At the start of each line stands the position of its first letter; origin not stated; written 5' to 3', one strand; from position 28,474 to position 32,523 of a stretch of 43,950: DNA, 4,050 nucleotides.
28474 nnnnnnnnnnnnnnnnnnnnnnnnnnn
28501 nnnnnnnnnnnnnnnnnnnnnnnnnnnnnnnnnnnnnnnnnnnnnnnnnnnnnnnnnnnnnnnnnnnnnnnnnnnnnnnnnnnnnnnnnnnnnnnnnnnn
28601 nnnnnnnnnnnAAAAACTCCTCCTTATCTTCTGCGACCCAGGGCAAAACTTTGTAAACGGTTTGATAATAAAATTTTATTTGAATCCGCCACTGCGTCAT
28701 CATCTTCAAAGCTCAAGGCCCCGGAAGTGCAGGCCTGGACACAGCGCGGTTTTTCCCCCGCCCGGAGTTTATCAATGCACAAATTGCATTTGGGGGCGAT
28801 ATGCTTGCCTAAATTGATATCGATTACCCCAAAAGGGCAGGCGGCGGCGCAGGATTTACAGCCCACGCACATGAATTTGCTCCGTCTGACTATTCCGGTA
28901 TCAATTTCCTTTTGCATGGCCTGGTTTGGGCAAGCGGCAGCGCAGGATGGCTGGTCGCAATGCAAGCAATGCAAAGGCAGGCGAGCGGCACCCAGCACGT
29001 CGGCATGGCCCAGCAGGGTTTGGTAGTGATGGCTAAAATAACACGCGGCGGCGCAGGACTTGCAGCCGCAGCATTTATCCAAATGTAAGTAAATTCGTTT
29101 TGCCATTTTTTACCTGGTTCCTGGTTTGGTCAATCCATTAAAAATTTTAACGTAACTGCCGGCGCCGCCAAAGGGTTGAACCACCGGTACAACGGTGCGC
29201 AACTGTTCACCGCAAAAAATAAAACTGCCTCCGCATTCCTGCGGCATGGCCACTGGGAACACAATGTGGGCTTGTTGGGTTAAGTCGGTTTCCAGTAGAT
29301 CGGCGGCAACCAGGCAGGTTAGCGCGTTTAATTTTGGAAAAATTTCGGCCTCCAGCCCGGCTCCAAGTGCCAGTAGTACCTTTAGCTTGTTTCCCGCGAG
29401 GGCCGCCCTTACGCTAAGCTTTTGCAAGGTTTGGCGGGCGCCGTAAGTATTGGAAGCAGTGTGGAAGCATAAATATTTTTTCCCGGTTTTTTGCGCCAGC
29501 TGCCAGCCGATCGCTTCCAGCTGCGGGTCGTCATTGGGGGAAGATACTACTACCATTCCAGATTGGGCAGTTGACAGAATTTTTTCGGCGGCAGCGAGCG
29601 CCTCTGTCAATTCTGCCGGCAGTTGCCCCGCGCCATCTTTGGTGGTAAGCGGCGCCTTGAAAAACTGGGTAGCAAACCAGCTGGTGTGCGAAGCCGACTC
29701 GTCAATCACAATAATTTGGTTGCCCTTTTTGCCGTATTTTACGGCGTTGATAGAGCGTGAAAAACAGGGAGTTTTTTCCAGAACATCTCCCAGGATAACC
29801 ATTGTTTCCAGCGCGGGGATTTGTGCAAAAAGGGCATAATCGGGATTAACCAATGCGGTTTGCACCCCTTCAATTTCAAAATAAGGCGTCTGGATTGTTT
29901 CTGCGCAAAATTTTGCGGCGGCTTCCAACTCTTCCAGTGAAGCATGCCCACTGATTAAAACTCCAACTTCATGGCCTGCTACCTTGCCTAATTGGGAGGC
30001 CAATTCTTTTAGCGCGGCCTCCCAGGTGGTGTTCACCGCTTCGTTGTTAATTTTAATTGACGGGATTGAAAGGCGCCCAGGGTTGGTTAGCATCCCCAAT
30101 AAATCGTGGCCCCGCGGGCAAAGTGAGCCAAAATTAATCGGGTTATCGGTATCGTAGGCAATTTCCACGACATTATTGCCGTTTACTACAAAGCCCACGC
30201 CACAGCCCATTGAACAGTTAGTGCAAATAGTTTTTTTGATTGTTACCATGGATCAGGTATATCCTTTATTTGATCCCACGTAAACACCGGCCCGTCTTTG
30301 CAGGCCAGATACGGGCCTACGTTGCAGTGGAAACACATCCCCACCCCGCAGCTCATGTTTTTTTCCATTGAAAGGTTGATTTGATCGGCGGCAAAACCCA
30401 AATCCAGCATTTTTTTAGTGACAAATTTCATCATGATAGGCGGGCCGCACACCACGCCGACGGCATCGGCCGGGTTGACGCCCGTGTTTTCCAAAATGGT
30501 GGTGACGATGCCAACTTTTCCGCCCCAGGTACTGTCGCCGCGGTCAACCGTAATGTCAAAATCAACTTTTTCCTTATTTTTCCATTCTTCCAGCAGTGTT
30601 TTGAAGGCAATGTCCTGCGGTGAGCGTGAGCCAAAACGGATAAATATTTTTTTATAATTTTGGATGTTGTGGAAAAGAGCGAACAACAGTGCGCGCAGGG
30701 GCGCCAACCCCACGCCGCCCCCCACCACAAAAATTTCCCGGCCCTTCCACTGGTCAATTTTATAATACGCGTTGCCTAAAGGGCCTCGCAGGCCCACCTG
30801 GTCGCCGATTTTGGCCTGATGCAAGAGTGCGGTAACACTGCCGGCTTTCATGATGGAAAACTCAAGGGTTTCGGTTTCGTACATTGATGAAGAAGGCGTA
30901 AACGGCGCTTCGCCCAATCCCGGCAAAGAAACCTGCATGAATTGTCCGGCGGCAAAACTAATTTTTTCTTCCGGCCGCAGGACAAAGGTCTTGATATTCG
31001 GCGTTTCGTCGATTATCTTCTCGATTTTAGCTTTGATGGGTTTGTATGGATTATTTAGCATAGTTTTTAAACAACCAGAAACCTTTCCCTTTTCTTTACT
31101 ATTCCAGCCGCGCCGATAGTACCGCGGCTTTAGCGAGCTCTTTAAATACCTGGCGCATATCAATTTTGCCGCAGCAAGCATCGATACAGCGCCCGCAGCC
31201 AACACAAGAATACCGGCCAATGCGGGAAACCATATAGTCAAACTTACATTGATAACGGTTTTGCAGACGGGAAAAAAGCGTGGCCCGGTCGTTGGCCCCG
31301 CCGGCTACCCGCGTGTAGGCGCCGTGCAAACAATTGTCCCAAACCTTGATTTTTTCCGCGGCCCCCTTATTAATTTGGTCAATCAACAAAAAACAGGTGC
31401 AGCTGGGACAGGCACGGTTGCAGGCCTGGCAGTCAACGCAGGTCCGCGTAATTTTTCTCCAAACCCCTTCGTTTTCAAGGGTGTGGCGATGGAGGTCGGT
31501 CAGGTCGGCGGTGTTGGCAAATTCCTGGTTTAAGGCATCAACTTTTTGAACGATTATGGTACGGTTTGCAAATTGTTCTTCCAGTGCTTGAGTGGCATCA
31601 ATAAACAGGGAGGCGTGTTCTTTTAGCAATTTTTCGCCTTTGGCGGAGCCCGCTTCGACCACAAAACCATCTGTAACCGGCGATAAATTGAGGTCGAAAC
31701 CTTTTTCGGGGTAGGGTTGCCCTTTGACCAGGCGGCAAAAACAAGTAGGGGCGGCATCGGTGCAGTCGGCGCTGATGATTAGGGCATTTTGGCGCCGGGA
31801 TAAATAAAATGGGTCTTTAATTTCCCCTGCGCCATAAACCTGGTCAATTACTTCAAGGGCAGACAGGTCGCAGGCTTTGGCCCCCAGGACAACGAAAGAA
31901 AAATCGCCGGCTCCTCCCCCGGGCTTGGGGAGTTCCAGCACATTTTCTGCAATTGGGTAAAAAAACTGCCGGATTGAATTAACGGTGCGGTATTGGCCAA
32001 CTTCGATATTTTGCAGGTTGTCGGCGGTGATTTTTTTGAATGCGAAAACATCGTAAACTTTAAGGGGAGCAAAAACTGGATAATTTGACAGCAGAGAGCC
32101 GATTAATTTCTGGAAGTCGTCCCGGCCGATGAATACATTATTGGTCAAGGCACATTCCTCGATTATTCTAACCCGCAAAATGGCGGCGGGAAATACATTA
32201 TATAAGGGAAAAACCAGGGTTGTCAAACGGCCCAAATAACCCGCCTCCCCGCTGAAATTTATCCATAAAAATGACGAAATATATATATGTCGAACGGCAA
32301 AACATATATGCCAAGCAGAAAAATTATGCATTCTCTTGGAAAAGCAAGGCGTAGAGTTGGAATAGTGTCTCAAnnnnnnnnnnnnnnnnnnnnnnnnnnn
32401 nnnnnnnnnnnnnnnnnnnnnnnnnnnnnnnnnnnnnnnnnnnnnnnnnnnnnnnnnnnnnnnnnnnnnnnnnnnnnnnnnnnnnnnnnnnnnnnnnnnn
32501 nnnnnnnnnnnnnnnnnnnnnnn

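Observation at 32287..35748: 1153-aa RelA/SpoT homolog with a large novel N-terminal region and degenerate hydrolase and synthetase catalytic motifs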

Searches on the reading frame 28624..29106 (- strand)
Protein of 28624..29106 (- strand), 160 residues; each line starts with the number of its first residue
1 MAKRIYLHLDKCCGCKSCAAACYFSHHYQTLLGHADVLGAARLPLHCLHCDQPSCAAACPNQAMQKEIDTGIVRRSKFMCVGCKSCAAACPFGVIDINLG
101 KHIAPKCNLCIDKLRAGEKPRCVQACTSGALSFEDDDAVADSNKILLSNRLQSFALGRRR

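Call 14: search_protein_families(library=pfam, proteins=[window:28624-29106:-], max_evalue=0.00001)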
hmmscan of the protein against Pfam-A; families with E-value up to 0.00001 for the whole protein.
window:28624-29106:- (160 aa): 6 families
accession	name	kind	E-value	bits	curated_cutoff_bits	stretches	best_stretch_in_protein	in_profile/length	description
PF13247.11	Fer4_11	-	6.6e-21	74.8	26.2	1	43-135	6-99/100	4Fe-4S dicluster domain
PF13187.11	Fer4_9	-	4.9e-10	39.7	27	0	11-64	1-52/52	4Fe-4S dicluster domain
PF12838.12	Fer4_7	-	6.7e-10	39.7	27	1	46-94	1-52/52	4Fe-4S dicluster domain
PF00037.32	Fer4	-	4.4e-08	33.1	21.1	0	79-95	7-23/24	4Fe-4S binding domain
PF13237.11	Fer4_10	-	5.5e-07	29.9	25.5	0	46-91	8-53/53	4Fe-4S dicluster domain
PF14697.11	Fer4_21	-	7.1e-06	26.5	35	0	46-95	7-57/59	4Fe-4S dicluster domain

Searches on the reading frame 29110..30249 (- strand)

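Call 14: search_protein_families(library=pfam, proteins=[window:29110-30249:-], max_evalue=0.00001)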
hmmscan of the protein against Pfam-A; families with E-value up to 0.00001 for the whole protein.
window:29110-30249:- (379 aa): 2 families
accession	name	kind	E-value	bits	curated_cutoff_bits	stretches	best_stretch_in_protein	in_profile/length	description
PF04879.21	Molybdop_Fe4S4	-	8.8e-14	51.7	22.7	1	4-51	3-50/55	Molybdopterin oxidoreductase Fe4S4 domain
PF00384.28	Molybdopterin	-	1.3e-07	31.4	24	1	59-373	1-350/353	Molybdopterin oxidoreductase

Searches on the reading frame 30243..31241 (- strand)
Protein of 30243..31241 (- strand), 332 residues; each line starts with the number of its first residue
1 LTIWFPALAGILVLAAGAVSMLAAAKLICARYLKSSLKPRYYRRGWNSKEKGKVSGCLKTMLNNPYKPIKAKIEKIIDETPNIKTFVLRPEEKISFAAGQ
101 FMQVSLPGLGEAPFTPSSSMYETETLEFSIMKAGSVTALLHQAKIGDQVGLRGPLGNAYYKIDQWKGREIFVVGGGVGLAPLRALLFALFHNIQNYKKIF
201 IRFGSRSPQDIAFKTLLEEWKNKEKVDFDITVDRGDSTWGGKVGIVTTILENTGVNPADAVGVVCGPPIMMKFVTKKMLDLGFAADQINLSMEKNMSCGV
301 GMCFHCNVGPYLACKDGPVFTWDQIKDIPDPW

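Call 14: search_protein_families(library=pfam, proteins=[window:30243-31241:-], max_evalue=0.00001)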
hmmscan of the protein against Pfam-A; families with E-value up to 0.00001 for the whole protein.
window:30243-31241:- (332 aa): 3 families
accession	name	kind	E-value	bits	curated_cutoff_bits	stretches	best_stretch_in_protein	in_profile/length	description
PF00175.26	NAD_binding_1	-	3.7e-15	56.9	22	1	173-275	2-108/109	Oxidoreductase NAD-binding domain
PF10418.14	DHODB_Fe-S_bind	-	9.5e-10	38.5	23.9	1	293-325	1-40/41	Iron-sulfur cluster binding domain of dihydroorotate dehydrogenase B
PF00970.30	FAD_binding_6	-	4.9e-08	33.7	21.1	1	74-160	5-99/99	Oxidoreductase FAD-binding domain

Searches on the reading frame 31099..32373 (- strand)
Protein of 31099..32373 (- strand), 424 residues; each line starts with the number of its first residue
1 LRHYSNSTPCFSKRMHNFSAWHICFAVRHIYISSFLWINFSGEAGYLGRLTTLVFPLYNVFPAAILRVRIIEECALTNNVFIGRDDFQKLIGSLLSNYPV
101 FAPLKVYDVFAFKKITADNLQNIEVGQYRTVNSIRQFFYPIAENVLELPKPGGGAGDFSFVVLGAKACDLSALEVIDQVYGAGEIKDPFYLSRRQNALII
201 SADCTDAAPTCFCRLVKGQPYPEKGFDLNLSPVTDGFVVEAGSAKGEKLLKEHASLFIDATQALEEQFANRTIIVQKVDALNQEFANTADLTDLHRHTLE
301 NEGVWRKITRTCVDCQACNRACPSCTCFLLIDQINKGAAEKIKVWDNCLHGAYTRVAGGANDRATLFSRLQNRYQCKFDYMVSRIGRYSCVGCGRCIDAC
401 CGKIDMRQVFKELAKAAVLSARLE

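Call 14: search_protein_families(library=pfam, proteins=[window:31099-32373:-], max_evalue=0.00001)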
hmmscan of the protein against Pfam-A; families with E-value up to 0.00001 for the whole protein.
window:31099-32373:- (424 aa): 1 family
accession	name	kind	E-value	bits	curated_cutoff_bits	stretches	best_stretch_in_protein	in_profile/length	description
PF17179.9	Fer4_22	-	1.5e-24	87.1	27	1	311-404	1-95/95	4Fe-4S dicluster domain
